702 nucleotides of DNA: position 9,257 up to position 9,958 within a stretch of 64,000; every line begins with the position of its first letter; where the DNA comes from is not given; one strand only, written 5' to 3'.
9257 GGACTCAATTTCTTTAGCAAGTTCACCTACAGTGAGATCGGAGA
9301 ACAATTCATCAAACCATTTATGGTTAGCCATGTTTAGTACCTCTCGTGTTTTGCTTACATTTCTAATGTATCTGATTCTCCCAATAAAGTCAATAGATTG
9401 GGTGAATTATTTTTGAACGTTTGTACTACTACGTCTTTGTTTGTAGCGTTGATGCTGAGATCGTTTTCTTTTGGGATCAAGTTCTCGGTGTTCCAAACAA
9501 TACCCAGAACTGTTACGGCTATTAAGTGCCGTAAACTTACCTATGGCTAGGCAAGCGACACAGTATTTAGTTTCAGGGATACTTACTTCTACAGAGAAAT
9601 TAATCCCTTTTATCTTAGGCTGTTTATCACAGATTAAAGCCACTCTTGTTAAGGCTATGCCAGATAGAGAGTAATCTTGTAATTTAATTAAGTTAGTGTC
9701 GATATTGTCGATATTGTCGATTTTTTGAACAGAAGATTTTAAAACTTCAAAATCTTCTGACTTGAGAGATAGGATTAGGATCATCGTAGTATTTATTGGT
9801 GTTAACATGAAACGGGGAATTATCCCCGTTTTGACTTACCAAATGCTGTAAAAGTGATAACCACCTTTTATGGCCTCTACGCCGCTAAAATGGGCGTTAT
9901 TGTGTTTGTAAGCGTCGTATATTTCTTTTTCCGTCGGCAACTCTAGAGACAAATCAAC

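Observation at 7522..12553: Six near-identical promoter-operator-leader cassettes drive successive early genes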

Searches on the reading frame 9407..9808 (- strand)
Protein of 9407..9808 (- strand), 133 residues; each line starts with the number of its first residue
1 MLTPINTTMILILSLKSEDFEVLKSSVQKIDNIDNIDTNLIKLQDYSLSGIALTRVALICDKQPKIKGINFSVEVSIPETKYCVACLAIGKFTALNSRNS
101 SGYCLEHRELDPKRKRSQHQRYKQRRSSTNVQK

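Call 10: search_protein_families(library=pfam, proteins=[window:9407-9808:-], max_evalue=0.01)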
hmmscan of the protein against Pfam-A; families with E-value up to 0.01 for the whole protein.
window:9407-9808:- (133 aa): 0 families

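Call 11: search_protein_families(library=phrogs, proteins=[window:9407-9808:-], max_evalue=0.01)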
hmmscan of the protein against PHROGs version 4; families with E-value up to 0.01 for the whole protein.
window:9407-9808:- (133 aa): 0 families

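Call 69: find_homologous_proteins(query=window:9407-9808:-, max_evalue=0.001)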
Query window:9407-9808:- (133 aa): 111 proteins with E <= 0.001 among 119 candidates.
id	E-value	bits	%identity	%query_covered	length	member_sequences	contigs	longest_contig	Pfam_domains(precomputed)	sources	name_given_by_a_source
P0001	1.4e-73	263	99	94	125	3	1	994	-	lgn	-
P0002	9.2e-67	241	84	100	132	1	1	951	-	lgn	-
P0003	3.2e-66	239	85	100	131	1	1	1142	-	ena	-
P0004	3.5e-66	239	91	94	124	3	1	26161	-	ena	-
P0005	6.7e-65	235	86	100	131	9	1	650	-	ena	-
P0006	1.5e-63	230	87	94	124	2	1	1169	-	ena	-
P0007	2.8e-63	229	86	94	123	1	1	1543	-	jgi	jgi:hypothetical protein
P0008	4.1e-63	229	86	94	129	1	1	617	-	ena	-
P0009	7.2e-63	228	83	100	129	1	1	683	-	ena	-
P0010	1.3e-62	227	88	94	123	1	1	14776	-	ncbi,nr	ncbi:hypothetical protein [uncultured phage]|nr:hypothetical protein [uncultured phage]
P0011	1.3e-62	227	83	100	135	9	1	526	-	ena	-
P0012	1.9e-62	227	86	94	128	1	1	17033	-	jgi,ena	jgi:hypothetical protein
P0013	2.7e-62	226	85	94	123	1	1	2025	-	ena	-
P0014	3.0e-62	226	85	94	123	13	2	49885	-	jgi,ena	jgi:hypothetical protein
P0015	3.7e-62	226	84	94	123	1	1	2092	-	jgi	jgi:hypothetical protein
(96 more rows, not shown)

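Call 70: search_solved_structures(query=window:9407-9808:-, max_evalue=10)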
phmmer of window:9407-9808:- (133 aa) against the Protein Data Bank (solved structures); distinct sequences matched with E-value up to 10: 6.
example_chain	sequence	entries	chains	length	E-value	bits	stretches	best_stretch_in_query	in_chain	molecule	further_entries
5t7v_S3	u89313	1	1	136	0.46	14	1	91-132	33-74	30S ribosomal protein S12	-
6fxc_Al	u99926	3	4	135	0.64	13.5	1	91-132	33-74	30S ribosomal protein S12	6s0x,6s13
5tcu_S3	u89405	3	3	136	0.65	13.5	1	91-132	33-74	30S ribosomal protein S12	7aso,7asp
5nd8_l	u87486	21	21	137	0.66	13.5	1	91-132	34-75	30S ribosomal protein S12 | Small ribosomal subunit protein uS12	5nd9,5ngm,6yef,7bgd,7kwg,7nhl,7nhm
7p48_l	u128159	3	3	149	0.76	13.3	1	91-132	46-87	30S ribosomal protein S12 | Small ribosomal subunit protein uS12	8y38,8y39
4xpu_A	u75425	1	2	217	2.4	11.6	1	13-95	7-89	Endonuclease V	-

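Call 77: predict_structure(alignment_id=A3)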
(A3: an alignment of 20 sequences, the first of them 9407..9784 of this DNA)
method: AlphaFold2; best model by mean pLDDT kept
length: 125 residues; sequences in the alignment: 20
mean_pLDDT: 66.7   pTM: 0.51
mean pLDDT of the five models: 66.7, 66.4, 60.1, 55.1, 50.1
residues with pLDDT >= 90: 5; 70-90: 54; 50-70: 44; < 50: 22
segments of 3 or more residues with pLDDT < 50: 97-103, 121-125
pLDDT, mean of each block of 10 residues (from residue 1): 85 82 64 84 88 73 77 55 51 49 51 53 45
secondary structure, 60 per line:
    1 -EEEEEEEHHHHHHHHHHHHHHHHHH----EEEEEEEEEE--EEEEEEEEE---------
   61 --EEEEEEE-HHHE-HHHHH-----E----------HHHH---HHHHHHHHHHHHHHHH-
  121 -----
elements in order: E2-8 H9-26 E31-40 E43-51 E63-69 H76-80 H97-100 H104-119

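Call 79: fold_search(model_id=the predicted structure, library=pdb)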
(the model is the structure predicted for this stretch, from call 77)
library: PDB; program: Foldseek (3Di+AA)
matches with E <= 10: 767; with E <= 0.001: 0
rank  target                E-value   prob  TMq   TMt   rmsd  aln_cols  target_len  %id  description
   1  2mew_MODEL_1_A        1.4e-01  0.84  0.31  0.41   5.0        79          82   16  Solution Structure of NusE (S10) from Thermotoga maritima (released 2013-11-06)
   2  5ool_f                1.6e-01  0.91  0.37  0.39   4.3        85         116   15  Structure of a native assembly intermediate of the human mitochondrial ribosome with unfolded interfacial rRNA (released 2017-09-13)
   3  7of4_f                1.6e-01  0.84  0.33  0.38   4.5        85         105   16  Structure of mature human mitochondrial ribosome large subunit in complex with GTPBP6 (PTC conformation 1). (released 2021-06-09)
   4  3ta1_B                2.0e-01  0.38  0.29  0.32  10.6       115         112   12  A. fulgidus GlnK3, MgADP complex (released 2011-10-26)
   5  4co5                  2.0e-01  0.23  0.26  0.30  10.5       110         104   13  Structure of PII signaling protein GlnZ from Azospirillum brasilense in complex with tartrate (released 2014-05-28)
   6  3sj5_B                2.2e-01  0.96  0.34  0.24   3.0        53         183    6  I5F Mutant Structure of T. Tengcongensis H-NOX (released 2011-07-20)
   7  5ds7_C                2.2e-01  0.44  0.24  0.29   9.1        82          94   11  2.0 A Structure of CPII, a nitrogen regulatory PII-like protein from Thiomonas intermedia K12, bound AMP (released 2016-09-28)
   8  3ta0_B                2.4e-01  0.47  0.33  0.40   8.2       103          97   12  A. fulgidus GlnK3, MgATP complex (released 2011-10-26)
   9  3ta1_C                2.4e-01  0.35  0.30  0.36   9.6       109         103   12  A. fulgidus GlnK3, MgADP complex (released 2011-10-26)
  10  4co0_A                2.4e-01  0.20  0.25  0.28  10.7       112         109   10  Structure of PII signaling protein GlnZ from Azospirillum brasilense in complex with adenosine diphosphate (released 2014-05-28)
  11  3ta0_D                2.6e-01  0.44  0.33  0.40   8.4       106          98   11  A. fulgidus GlnK3, MgATP complex (released 2011-10-26)
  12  7of3_f                2.7e-01  0.72  0.33  0.36   4.7        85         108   16  Structure of a human mitochondrial ribosome large subunit assembly intermediate in complex with MTERF4-NSUN4 (dataset2 (released 2021-05-19)
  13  2jj4_E                2.7e-01  0.25  0.24  0.27   9.6        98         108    9  The complex of PII and acetylglutamate kinase from Synechococcus elongatus PCC7942 (released 2007-10-16)
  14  6cww_A                2.9e-01  0.93  0.33  0.24   3.1        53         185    6  Cs H-NOX mutant with unnatural amino acid 4-cyano-L-phenylalanine at site 5 (released 2018-05-16)
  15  3sj5_A                2.9e-01  0.89  0.33  0.23   6.3        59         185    8  I5F Mutant Structure of T. Tengcongensis H-NOX (released 2011-07-20)
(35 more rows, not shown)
